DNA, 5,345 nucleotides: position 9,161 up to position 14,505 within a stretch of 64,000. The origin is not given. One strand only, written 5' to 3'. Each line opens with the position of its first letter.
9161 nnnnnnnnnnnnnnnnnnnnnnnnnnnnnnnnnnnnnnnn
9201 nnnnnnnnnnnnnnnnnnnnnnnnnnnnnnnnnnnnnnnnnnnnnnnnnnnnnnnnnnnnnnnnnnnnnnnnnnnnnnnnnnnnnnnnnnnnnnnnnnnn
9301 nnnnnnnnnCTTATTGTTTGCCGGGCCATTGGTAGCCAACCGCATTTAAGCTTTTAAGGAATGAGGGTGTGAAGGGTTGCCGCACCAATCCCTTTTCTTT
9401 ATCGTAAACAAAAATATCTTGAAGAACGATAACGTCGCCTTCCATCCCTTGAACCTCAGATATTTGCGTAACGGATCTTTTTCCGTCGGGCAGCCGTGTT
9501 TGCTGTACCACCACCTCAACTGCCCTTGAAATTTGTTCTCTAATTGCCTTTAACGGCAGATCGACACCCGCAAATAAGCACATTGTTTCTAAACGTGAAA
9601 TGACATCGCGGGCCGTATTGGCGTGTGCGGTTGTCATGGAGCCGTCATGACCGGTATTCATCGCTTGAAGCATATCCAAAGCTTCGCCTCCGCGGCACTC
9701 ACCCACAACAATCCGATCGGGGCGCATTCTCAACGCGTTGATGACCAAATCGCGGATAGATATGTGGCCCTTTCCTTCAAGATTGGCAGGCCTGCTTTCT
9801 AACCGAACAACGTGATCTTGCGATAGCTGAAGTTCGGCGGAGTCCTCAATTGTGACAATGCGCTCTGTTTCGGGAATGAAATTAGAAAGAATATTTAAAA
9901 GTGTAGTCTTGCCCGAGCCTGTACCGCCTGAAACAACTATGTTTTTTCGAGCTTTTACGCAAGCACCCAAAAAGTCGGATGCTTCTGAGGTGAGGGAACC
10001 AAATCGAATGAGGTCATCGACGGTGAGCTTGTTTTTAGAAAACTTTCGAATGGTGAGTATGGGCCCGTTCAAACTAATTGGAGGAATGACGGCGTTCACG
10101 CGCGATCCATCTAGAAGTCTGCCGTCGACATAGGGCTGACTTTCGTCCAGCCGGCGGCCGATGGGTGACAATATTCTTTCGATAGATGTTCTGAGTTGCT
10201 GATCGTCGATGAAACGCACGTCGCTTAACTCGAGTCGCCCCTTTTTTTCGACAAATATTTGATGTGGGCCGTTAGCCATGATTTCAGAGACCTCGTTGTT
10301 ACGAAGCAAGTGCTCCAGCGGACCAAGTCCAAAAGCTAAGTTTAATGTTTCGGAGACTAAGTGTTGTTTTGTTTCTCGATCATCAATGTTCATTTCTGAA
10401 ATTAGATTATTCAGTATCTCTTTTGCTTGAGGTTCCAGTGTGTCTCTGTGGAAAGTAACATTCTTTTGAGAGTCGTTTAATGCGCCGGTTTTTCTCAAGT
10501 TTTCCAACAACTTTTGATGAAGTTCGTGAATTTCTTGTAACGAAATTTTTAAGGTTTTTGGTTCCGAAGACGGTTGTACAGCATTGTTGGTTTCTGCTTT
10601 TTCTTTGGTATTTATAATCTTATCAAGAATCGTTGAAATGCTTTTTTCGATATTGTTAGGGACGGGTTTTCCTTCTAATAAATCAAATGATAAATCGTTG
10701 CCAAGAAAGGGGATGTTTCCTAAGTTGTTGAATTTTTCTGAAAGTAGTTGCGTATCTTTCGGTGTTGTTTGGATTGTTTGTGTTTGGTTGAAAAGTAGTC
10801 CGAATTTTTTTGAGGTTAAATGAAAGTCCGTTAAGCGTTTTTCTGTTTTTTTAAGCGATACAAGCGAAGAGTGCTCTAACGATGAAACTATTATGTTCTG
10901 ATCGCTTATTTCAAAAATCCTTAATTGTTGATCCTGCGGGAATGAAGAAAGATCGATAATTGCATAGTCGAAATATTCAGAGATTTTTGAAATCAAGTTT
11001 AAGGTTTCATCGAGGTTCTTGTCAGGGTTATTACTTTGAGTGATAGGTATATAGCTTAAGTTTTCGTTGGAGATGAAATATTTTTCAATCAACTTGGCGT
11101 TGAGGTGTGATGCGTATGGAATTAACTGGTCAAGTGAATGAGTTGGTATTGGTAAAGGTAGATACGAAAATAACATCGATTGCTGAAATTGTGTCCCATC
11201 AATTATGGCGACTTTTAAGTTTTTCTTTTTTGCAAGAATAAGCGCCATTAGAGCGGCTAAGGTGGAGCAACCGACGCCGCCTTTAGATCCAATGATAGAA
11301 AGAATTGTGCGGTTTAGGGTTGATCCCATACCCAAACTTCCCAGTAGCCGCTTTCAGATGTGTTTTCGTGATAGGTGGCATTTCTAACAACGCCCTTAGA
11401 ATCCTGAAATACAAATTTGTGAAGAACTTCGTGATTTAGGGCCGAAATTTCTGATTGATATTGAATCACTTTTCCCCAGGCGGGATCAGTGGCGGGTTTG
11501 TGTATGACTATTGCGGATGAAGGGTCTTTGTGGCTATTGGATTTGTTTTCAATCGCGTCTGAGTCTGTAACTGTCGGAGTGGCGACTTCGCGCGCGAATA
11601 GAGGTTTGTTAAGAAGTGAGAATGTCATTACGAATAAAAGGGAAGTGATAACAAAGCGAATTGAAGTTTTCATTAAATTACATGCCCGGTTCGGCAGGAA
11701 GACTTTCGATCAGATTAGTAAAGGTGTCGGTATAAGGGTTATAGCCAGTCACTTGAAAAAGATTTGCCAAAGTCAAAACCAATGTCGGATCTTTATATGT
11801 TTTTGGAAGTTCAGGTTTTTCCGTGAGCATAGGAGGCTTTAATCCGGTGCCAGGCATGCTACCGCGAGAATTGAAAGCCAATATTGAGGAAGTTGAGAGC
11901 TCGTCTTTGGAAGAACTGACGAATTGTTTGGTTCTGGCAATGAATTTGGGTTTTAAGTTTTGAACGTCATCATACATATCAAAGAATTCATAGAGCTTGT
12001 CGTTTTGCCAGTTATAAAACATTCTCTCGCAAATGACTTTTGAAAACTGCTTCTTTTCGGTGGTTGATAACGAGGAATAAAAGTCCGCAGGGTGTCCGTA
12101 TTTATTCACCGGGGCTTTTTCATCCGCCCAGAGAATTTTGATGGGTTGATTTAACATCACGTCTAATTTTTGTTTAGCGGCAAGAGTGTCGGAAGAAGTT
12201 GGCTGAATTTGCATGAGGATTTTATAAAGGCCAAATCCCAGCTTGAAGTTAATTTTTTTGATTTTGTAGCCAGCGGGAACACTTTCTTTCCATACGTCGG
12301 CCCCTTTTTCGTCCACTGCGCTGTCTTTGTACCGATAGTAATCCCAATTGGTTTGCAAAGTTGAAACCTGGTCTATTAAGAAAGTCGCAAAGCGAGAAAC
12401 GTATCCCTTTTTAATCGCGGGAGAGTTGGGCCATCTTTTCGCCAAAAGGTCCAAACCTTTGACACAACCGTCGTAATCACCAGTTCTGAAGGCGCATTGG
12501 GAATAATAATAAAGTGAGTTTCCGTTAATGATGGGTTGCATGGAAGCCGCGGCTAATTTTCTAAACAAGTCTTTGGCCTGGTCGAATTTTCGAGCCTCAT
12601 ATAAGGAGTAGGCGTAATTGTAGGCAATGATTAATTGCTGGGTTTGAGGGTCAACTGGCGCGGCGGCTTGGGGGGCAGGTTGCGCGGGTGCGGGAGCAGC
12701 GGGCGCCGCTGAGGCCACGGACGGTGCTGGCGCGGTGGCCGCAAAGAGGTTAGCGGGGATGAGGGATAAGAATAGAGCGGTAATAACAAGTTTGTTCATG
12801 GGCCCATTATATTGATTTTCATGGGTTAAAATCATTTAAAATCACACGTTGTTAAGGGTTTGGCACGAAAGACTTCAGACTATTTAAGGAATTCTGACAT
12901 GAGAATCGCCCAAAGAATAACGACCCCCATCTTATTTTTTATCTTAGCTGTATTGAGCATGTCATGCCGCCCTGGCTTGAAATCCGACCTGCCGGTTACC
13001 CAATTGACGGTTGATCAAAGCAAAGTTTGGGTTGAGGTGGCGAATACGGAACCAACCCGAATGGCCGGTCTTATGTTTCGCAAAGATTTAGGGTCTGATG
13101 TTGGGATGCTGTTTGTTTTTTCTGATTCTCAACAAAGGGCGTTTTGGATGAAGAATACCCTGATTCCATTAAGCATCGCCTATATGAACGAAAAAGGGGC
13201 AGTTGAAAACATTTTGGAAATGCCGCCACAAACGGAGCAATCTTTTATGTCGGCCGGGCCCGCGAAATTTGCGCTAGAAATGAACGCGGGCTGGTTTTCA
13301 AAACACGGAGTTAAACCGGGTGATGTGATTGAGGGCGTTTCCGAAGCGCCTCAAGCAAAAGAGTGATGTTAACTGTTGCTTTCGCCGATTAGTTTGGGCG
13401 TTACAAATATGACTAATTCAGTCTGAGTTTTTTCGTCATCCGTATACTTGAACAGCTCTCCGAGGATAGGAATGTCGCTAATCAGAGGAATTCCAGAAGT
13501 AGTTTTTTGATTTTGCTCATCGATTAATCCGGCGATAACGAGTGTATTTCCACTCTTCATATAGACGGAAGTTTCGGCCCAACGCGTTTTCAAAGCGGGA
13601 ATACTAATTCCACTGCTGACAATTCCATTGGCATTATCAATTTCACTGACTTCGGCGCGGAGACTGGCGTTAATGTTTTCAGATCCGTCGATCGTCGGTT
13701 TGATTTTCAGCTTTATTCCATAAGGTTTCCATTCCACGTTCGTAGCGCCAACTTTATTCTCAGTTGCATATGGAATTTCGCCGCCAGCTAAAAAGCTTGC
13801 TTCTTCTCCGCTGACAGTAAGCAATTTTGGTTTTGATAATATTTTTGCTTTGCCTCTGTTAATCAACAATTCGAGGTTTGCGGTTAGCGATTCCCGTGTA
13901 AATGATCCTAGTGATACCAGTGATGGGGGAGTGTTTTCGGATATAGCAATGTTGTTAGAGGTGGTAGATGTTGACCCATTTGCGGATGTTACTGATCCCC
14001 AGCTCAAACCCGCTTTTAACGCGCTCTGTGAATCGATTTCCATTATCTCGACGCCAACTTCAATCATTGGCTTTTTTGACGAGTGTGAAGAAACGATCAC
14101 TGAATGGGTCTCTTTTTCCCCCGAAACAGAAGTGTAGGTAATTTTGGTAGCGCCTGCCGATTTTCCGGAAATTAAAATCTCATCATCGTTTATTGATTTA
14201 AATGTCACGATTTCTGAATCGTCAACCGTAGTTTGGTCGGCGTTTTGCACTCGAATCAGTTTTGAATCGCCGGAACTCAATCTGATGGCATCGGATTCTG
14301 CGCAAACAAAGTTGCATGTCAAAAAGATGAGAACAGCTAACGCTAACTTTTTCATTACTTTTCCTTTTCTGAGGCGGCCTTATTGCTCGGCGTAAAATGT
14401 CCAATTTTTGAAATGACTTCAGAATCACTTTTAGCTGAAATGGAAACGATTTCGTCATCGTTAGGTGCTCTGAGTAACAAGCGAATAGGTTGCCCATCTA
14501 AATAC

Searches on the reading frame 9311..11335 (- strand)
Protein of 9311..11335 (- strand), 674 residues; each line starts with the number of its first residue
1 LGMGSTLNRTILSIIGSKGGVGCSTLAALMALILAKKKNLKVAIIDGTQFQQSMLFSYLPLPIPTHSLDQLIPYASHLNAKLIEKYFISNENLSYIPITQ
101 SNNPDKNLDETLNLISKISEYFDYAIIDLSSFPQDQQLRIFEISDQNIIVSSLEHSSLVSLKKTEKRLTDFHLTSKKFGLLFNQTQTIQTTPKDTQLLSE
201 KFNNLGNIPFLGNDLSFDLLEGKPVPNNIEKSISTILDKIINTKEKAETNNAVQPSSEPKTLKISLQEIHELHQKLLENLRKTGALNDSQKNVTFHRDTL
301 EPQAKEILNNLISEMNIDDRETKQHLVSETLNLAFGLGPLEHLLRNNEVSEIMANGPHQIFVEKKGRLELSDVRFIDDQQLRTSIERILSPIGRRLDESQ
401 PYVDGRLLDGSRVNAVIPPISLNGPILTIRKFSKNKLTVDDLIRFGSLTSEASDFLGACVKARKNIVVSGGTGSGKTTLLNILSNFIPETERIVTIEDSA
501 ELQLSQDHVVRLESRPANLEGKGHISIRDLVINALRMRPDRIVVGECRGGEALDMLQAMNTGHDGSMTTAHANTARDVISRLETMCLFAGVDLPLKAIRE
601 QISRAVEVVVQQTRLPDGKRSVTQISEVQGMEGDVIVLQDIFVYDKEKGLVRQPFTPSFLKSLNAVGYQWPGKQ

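Call 3: search_protein_families(library=pfam, proteins=[window:9311-11335:-], max_evalue=0.01)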
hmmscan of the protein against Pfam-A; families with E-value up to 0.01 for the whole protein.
window:9311-11335:- (674 aa): 10 families
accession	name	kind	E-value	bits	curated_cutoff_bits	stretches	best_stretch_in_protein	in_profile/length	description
PF00437.27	T2SSE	-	7.5e-65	219.4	24.9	1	337-612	5-275/370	Type II/IV secretion system protein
PF01656.29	CbiA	-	1.9e-08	34.7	25.4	1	13-120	2-54/125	CobQ/CobB/MinD/ParA nucleotide binding domain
PF13614.12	AAA_31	-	7.9e-07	29.6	27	1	11-169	3-165/177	AAA domain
PF00005.33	ABC_tran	-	5.9e-06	27.4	25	1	459-502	7-49/137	ABC transporter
PF10609.15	ParA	-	2.1e-05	24.5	27.1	1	10-163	4-155/246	NUBPL iron-transfer P-loop NTPase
PF13401.12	AAA_22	-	0.00037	21.3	27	0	462-506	4-33/130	AAA domain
PF13555.12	AAA_29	-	0.0052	17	27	0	463-481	22-40/61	P-loop containing region of AAA domain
PF13521.12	AAA_28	-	0.0061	17.2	27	0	466-489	2-30/164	AAA domain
PF02492.25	cobW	-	0.0069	16.4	20.7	0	466-496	3-33/180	CobW/HypB/UreG, nucleotide-binding domain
PF13191.12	AAA_16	-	0.0089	17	32.6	0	459-498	19-59/167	AAA ATPase domain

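Call 16: find_related_loci(query=window:9311-11335:-, collection=genome_contigs, flank=10000)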
Query window:9311-11335:- (674 aa) in genome_contigs; peptide patterns used: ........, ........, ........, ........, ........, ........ (x = any residue, [..] = any of these).
600 stretches matched a pattern (row limit reached: there are more); 596 encode a relative of the query (tblastn E <= 1e-3); the best 80 are kept; 80 distinct loci.
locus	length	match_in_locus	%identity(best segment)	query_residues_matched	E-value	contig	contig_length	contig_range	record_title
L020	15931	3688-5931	52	9-672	4e-150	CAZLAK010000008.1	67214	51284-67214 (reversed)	MAG TPA_asm: uncultured Pelotomaculum sp. isolate binchicken_co193_71 genome assembly, contig: NODE_144_length_67214_cov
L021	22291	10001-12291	60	11-671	4e-149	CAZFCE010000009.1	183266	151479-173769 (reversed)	MAG TPA_asm: uncultured Caldilineaceae bacterium isolate binchicken_co20_290 genome assembly, contig: NODE_159_length_18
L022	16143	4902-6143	58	265-667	1e-148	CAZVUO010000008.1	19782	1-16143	MAG TPA_asm: uncultured bacterium isolate binchicken_co22_256 genome assembly, contig: NODE_2941_length_19782_cov_766.46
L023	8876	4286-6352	41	11-671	5e-148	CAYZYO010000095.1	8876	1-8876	MAG TPA_asm: uncultured Syntrophomonadaceae bacterium isolate SRP241341_co1_255 genome assembly, contig: NODE_8052_lengt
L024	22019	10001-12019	43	11-671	2e-147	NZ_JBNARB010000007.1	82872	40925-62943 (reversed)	MAG: Thermovenabulum sp. isolate Kamch4316-2DMB-04 bin21.fa-7, whole genome shotgun sequence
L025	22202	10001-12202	59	11-671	1e-146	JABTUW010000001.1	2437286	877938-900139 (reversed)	MAG: Anaerolineales bacterium isolate H5_CFX7 seq001, whole genome shotgun sequence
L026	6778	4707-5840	59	303-671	1e-145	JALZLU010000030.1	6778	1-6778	MAG: Chloroflexota bacterium isolate MSU bin41 SD1457-59_k127_1329553, whole genome shotgun sequence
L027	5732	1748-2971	56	272-671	5e-146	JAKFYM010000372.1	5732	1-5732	MAG: Bdellovibrionales bacterium isolate ND5_Bin_65 ND5_0016777, whole genome shotgun sequence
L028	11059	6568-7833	55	254-671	8e-145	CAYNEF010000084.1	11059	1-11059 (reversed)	MAG TPA_asm: uncultured Pseudobdellovibrionaceae bacterium isolate SRP278252_co1_294 genome assembly, contig: NODE_10677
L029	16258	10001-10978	67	320-645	3e-144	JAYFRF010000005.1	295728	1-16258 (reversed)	MAG: Clostridiaceae bacterium isolate CA_7 c_CA_000000023926, whole genome shotgun sequence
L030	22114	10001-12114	56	14-672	3e-144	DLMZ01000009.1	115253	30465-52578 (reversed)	MAG TPA_asm: Firmicutes bacterium UBA7523 UBA7523_contig_2467, whole genome shotgun sequence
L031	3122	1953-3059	60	311-671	3e-150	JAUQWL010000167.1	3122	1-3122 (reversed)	MAG: Solirubrobacterales bacterium isolate BIN2 contig_159790, whole genome shotgun sequence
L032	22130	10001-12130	40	11-671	4e-142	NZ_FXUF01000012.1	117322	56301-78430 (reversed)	Anoxynatronum buryatiense strain Su22 Ga0139014_112, whole genome shotgun sequence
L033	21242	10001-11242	54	254-672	3e-142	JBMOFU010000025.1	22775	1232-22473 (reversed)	MAG: Phototrophicaceae bacterium isolate Deming_bin.258 contig5529, whole genome shotgun sequence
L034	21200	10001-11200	55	245-646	3e-142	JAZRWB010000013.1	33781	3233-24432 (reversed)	MAG: Kiritimatiellia bacterium isolate T1900044952_TA20190005.MAGScoT_cleanbin_000099 SGB_3709_k141_87258, whole genome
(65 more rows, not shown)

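Call 25: search_protein_families(library=ncbifam, proteins=[window:9311-11335:-], max_evalue=0.01)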
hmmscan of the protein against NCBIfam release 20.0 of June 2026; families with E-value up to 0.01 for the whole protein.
window:9311-11335:- (674 aa): 38 families (the best 25 are shown)
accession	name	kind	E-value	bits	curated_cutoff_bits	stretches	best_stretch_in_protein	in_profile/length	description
TIGR03819.1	heli_sec_ATPase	hypoth_equivalog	4.5e-101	338.4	373.15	1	330-626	45-339/340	TadA family conjugal transfer-associated ATPase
TIGR02788.1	VirB11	equivalog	2.8e-69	233.5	249.95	2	451-624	132-305/308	P-type DNA transfer ATPase VirB11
TIGR02782.1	TrbB_P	equivalog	1.4e-62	211.7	304.55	1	342-632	16-297/303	P-type conjugative transfer ATPase TrbB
NF010475.0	PRK13900.1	equivalog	6.5e-59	199.7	389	2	453-625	150-322/333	type IV secretion system ATPase VirB11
NF058587.1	archaellum_moto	equivalog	1.1e-58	199.3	550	1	228-647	64-454/527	archaellum flagellar ATPase motor FlaI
NF010469.0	PRK13894.1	subfamily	1.8e-52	178.7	508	1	340-632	27-311/320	conjugal transfer ATPase TrbB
NF010407.0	PRK13833.1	subfamily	1.1e-46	159.8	499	1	343-632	25-304/323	conjugal transfer protein TrbB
NF053672.1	bindosome_BasE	exception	6.3e-35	120.9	1000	1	367-666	174-459/512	bindosome assembly system ATPase subunit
NF010425.0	PRK13851.1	equivalog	2.2e-31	109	461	1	453-584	152-282/344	type IV secretion system protein VirB11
NF041000.1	ATPase_ComGA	equivalog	1.1e-15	57.3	300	1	452-586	116-246/267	competence type IV pilus ATPase ComGA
TIGR01420.1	pilT_fam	subfamily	2.7e-15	56.5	319.1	1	460-618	119-271/343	PilT/PilU family type 4a pilus ATPase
TIGR02525.1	plasmid_TraJ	equivalog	1e-13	51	368.3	1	456-586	142-273/372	plasmid transfer ATPase TraJ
TIGR02533.1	type_II_gspE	equivalog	1e-11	44.2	630.25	1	427-586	208-360/486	type II secretion system ATPase GspE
NF007755.0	PRK10436.1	equivalog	4.4e-11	42.1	617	1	434-587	193-337/465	type II secretion system protein GspE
TIGR02538.1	type_IV_pilB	equivalog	4.8e-11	42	675.65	1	442-586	295-433/564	type IV-A pilus assembly ATPase PilB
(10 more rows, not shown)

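Call 44: search_solved_structures(query=window:9311-11335:-, max_evalue=0.001)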
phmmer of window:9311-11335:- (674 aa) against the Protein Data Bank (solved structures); distinct sequences matched with E-value up to 0.001: 32.
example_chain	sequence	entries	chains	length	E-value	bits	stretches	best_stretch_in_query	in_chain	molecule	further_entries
9e24_A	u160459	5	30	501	3.9e-119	402.4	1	304-645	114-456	CpaF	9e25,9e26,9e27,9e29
8rkd_E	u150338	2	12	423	4.4e-119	402.2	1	304-645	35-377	Pilus assembly ATPase CpaF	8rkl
8rjf_A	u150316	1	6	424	4.4e-119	402.2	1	304-645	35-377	Pilus assembly ATPase CpaF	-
2oap_1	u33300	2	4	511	1.1e-37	133.3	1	332-597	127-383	Type II secretion system protein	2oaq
4ii7_A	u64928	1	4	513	1.3e-35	126.5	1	285-619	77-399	FlaI ATPase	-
4ihq_A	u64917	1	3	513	8.7e-35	123.8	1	285-619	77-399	FlaI ATPase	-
2gza_A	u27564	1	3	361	5.1e-32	114.6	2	450-612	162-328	Type IV secretion system protein VirB11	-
6bge_A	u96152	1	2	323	6.2e-27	97.8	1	344-587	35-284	VirB11-like protein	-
1g6o_A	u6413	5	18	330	6.2e-27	97.8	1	344-587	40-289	CAG-ALPHA | virB11 homolog | Cag-alfa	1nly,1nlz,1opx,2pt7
5zfq_A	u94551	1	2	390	1.4e-09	40.5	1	461-617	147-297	Twitching motility pilus retraction protein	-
2eyu_A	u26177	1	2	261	1.9e-09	40.1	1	456-584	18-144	twitching motility protein PilT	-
6ojx_A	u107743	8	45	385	2.3e-09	39.8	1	461-619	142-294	Twitching motility pilus retraction ATPase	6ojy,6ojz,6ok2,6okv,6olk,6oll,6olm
6geb_A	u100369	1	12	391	3.7e-09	39.1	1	463-590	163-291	DotB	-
2gsz_A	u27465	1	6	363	3.7e-09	39.1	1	456-584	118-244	twitching motility protein PilT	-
2ewv_A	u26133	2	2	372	3.9e-09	39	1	456-584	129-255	twitching motility protein PilT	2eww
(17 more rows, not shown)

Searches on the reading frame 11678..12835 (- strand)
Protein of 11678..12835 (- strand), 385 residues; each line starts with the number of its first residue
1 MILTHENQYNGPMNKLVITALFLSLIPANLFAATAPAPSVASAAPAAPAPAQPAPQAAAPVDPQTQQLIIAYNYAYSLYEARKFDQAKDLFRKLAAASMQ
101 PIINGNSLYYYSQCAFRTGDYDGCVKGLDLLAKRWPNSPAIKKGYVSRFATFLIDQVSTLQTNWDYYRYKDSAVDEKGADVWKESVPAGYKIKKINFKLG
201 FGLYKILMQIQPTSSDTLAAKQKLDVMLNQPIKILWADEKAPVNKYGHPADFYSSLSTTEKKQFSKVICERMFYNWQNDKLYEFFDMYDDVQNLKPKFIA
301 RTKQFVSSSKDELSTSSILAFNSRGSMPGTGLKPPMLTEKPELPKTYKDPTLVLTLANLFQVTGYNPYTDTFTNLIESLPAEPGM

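Call 3: search_protein_families(library=pfam, proteins=[window:11678-12835:-], max_evalue=0.01)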
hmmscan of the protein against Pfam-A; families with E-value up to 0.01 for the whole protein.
window:11678-12835:- (385 aa): 7 families
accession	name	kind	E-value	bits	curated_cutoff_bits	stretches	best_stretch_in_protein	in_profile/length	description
PF13174.12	TPR_6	-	2.3e-06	28.3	26.3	0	107-138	2-33/33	Tetratricopeptide repeat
PF14559.12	TPR_19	-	0.00013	22.7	25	1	78-142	1-62/68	Tetratricopeptide repeat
PF13428.12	TPR_14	-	0.00014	22.7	23.5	0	108-145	4-41/44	Tetratricopeptide repeat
PF04625.18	DEC-1_N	-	0.0011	18.6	29.2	1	28-101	110-174/403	DEC-1 protein, N-terminal region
PF12895.13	ANAPC3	-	0.0031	18.2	27.2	0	71-126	26-77/82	Anaphase-promoting complex, cyclosome, subunit 3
PF13432.12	TPR_16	-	0.0046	17.8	32.7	1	75-123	4-49/65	Tetratricopeptide repeat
PF07719.23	TPR_2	-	0.0051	17.3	27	0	72-95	5-28/34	Tetratricopeptide repeat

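Call 25: search_protein_families(library=ncbifam, proteins=[window:11678-12835:-], max_evalue=0.01)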
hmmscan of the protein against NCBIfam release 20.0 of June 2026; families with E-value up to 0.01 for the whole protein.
window:11678-12835:- (385 aa): 2 families
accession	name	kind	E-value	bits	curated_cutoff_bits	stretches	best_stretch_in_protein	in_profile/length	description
TIGR02552.1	LcrH_SycD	equivalog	0.00074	19.2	104.8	1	64-99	14-49/136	SycD/LcrH family type III secretion system chaperone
TIGR02795.1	tol_pal_ybgF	equivalog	0.0025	18.4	90.1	1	71-139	5-73/119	tol-pal system protein YbgF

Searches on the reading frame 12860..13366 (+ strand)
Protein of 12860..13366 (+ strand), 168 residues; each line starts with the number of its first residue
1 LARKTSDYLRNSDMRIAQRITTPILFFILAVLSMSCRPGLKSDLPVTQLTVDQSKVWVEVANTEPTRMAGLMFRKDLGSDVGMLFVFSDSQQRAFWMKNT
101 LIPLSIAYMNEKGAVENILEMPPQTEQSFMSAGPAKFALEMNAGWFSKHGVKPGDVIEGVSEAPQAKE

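Call 3: search_protein_families(library=pfam, proteins=[window:12860-13366:+], max_evalue=0.01)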
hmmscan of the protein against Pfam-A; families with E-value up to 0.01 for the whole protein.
window:12860-13366:+ (168 aa): 1 family
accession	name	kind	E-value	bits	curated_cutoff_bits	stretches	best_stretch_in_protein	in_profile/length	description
PF02643.20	DUF192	-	2e-31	108.4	27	1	57-158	2-95/96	Uncharacterized ACR, COG1430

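Call 66: search_solved_structures(query=window:12860-13366:+, max_evalue=0.01)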
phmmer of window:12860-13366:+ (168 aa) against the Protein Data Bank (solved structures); distinct sequences matched with E-value up to 0.01: 2.
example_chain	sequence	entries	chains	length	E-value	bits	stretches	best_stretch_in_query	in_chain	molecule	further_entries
3m7a_A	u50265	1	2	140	6.4e-18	68.5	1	45-158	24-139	uncharacterized protein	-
3pjy_A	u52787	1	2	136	1e-17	67.9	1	57-161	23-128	Hypothetical signal peptide protein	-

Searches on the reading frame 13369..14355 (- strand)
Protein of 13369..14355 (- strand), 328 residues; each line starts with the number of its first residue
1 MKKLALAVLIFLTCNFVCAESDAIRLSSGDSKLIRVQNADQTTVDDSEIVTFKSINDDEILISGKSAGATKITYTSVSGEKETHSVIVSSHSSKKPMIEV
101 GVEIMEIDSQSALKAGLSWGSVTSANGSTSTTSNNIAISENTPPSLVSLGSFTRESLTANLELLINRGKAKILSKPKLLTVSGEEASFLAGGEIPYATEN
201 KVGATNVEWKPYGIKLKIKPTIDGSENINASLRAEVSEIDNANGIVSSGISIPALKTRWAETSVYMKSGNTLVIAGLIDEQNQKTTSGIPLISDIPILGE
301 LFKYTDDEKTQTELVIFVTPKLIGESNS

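Call 3: search_protein_families(library=pfam, proteins=[window:13369-14355:-], max_evalue=0.01)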
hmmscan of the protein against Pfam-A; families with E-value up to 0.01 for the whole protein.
window:13369-14355:- (328 aa): 2 families
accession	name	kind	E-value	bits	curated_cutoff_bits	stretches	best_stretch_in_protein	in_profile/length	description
PF00263.26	Secretin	-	1.1e-46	158.9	27.5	1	164-323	2-168/169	Bacterial type II and III secretion system protein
PF13629.12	T2SS-T3SS_pil_N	-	2e-08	34.3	23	1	21-87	2-70/72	Pilus formation protein N terminal region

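Call 25: search_protein_families(library=ncbifam, proteins=[window:13369-14355:-], max_evalue=0.01)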
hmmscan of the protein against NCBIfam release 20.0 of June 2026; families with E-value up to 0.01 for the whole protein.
window:13369-14355:- (328 aa): 9 families
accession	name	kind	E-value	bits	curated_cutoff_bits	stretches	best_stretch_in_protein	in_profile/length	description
TIGR02517.1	type_II_gspD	equivalog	1.1e-42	146.3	351.35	1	102-325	342-592/600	type II secretion system secretin GspD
TIGR02515.1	IV_pilus_PilQ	subfamily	3.2e-38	131.8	284.35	1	128-323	228-427/428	type IV pilus secretin PilQ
TIGR02519.1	pilus_MshL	equivalog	1.1e-30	106.6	250.2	1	93-323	32-290/290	pilus (MSHA type) biogenesis protein MshL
TIGR02516.1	type_III_yscC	equivalog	1.5e-27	96.3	238.45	1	89-324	227-462/463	type III secretion system outer membrane ring subunit SctC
NF010083.0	PRK13568.1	equivalog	2.4e-27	95.8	554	1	98-323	189-417/419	DNA uptake porin HofQ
NF007851.2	PRK10560.1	exception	2.6e-24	85.8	598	1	99-323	182-409/412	DNA uptake porin HofQ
NF011873.0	PRK15346.1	equivalog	9.8e-18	64.1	524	1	87-310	262-481/499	EscC/YscC/HrcC family type III secretion system outer membrane ring protein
NF042912.1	Amuc_1098_fam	equivalog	1.4e-17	63.1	750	1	244-323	717-796/805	Amuc_1098 family type IV pilus outer membrane protein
TIGR02520.1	pilus_B_mal_scr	equivalog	0.00058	18.5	287.65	1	227-320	424-511/513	PilN family type IVB pilus formation outer membrane protein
